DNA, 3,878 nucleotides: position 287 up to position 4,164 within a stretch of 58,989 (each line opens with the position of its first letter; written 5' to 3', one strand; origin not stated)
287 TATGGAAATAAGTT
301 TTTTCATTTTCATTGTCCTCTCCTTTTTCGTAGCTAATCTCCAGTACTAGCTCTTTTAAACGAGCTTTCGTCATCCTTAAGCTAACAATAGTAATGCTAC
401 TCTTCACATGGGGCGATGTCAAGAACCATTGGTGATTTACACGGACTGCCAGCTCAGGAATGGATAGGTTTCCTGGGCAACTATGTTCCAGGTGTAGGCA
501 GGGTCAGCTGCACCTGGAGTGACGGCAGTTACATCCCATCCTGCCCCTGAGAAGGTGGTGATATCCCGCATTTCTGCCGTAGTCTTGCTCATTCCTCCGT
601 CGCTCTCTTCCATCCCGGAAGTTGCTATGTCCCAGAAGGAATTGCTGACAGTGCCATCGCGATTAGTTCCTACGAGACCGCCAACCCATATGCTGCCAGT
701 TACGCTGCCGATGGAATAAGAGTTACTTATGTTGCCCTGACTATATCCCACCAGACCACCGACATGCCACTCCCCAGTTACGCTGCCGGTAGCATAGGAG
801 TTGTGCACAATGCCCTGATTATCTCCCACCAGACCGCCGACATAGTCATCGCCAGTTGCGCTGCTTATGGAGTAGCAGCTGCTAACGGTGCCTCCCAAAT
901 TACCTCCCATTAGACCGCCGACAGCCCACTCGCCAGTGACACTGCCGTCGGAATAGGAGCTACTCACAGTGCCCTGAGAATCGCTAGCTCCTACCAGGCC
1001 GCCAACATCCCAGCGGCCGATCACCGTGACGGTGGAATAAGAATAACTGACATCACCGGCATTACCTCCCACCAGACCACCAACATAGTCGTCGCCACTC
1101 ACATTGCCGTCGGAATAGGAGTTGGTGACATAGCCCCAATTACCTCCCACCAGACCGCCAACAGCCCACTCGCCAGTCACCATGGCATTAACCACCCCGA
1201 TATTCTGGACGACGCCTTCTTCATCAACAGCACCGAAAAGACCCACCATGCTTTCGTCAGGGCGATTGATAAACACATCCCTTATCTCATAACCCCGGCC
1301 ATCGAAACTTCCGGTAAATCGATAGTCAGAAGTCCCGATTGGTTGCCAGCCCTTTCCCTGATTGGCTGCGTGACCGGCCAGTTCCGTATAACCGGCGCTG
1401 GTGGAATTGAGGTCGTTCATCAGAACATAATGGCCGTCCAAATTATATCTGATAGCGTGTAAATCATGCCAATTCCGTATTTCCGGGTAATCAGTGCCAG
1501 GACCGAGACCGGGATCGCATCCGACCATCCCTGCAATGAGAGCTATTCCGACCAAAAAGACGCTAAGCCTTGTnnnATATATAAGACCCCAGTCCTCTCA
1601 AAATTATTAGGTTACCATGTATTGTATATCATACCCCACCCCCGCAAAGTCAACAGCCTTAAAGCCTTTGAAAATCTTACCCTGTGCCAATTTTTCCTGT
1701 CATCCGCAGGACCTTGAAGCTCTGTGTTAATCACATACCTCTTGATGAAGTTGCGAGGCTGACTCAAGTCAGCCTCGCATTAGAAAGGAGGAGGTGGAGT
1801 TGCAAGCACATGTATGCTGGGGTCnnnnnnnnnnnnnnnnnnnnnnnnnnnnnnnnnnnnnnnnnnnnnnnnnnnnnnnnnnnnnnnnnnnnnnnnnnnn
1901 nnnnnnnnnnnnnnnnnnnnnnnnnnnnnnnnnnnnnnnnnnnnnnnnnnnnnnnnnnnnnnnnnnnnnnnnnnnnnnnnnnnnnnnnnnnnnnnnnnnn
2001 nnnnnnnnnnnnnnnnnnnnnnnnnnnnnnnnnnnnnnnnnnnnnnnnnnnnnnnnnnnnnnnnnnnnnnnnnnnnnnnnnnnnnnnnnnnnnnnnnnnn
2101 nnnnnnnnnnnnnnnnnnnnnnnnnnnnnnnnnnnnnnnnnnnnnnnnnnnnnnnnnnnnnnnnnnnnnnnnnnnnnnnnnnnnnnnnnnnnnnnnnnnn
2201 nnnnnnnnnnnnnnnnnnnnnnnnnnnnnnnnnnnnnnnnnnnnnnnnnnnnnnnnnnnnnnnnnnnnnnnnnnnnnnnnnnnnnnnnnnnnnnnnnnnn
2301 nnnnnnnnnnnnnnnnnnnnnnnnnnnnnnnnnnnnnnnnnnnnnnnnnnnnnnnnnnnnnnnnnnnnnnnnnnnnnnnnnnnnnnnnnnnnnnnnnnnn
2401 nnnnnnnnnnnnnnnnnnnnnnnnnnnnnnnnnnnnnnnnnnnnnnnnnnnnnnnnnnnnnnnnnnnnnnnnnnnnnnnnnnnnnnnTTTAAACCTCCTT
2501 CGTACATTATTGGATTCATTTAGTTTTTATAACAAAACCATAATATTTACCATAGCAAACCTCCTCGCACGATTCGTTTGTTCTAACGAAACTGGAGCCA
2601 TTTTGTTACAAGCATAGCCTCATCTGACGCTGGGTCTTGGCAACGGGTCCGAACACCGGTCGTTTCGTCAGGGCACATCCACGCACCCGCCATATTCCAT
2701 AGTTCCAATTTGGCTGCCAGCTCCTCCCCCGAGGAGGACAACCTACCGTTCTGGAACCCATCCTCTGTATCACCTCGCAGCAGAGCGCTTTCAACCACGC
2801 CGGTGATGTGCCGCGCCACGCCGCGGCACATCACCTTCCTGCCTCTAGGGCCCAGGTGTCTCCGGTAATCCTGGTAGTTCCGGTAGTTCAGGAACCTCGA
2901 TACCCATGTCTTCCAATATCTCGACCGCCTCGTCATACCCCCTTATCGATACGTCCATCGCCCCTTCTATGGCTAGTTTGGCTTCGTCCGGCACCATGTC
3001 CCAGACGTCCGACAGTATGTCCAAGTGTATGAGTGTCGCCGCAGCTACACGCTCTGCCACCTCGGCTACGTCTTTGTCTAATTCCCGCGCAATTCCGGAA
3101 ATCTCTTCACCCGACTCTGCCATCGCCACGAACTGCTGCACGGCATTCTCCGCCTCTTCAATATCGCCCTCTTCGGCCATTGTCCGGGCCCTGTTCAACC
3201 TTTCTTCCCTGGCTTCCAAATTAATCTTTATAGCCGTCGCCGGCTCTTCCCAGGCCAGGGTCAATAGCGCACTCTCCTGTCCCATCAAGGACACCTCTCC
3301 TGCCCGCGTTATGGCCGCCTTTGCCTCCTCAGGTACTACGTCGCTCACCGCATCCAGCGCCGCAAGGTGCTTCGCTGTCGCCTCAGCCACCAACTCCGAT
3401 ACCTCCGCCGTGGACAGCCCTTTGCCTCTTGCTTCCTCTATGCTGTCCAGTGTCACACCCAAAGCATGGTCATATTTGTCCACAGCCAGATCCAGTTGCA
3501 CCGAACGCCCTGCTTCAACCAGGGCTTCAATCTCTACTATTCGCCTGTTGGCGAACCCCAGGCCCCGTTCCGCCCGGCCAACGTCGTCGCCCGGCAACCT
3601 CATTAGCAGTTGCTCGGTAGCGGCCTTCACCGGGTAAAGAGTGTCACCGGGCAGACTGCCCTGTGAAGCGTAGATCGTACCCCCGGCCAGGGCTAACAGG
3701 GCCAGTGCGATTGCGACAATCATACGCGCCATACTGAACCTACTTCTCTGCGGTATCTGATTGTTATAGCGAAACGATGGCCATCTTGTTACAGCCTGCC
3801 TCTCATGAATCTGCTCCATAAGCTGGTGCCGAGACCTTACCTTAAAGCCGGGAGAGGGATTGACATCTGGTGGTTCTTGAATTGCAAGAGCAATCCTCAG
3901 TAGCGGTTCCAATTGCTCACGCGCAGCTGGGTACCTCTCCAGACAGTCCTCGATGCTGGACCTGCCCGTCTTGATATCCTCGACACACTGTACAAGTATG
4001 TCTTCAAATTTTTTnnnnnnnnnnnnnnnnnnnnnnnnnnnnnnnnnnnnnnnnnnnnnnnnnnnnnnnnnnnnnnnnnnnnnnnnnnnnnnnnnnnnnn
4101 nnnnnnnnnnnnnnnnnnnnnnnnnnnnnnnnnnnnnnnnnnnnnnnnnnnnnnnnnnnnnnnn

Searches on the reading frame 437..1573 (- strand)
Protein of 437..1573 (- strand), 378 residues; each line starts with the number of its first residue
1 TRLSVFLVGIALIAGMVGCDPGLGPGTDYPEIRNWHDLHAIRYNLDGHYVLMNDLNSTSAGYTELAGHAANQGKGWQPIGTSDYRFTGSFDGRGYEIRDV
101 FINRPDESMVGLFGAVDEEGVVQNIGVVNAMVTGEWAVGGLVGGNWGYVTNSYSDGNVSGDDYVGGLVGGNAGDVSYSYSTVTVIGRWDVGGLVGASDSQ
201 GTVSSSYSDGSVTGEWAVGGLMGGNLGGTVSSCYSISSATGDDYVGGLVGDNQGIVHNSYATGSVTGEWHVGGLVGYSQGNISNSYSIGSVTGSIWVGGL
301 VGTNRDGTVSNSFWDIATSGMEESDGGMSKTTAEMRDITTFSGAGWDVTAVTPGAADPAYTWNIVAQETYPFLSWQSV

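Call 52: search_protein_families(library=pfam, proteins=[window:437-1573:-], max_evalue=0.000001)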
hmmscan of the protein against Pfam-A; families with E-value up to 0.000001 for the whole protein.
window:437-1573:- (378 aa): 1 family
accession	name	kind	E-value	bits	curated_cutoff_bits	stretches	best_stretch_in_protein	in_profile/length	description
PF07581.17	Glug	-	2.5e-27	93.8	20.5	0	268-292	2-28/28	The GLUG motif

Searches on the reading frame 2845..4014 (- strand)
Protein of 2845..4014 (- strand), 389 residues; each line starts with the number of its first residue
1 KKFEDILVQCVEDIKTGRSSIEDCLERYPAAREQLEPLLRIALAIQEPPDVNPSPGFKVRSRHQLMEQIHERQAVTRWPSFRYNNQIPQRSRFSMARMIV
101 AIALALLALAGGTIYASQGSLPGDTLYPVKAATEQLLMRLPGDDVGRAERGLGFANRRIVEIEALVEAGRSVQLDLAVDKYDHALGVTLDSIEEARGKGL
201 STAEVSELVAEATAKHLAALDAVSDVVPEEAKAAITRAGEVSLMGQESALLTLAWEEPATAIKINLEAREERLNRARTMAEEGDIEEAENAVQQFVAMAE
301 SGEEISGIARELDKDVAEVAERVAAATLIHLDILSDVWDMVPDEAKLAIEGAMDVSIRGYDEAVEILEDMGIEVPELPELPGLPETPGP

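Call 52: search_protein_families(library=pfam, proteins=[window:2845-4014:-], max_evalue=0.000001)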
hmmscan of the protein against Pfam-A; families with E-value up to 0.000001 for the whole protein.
window:2845-4014:- (389 aa): 1 family
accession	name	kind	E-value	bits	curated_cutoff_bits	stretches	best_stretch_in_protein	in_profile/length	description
PF18915.5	DUF5667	-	3.1e-20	72.8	27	1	119-230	1-99/99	Domain of unknown function (DUF5667)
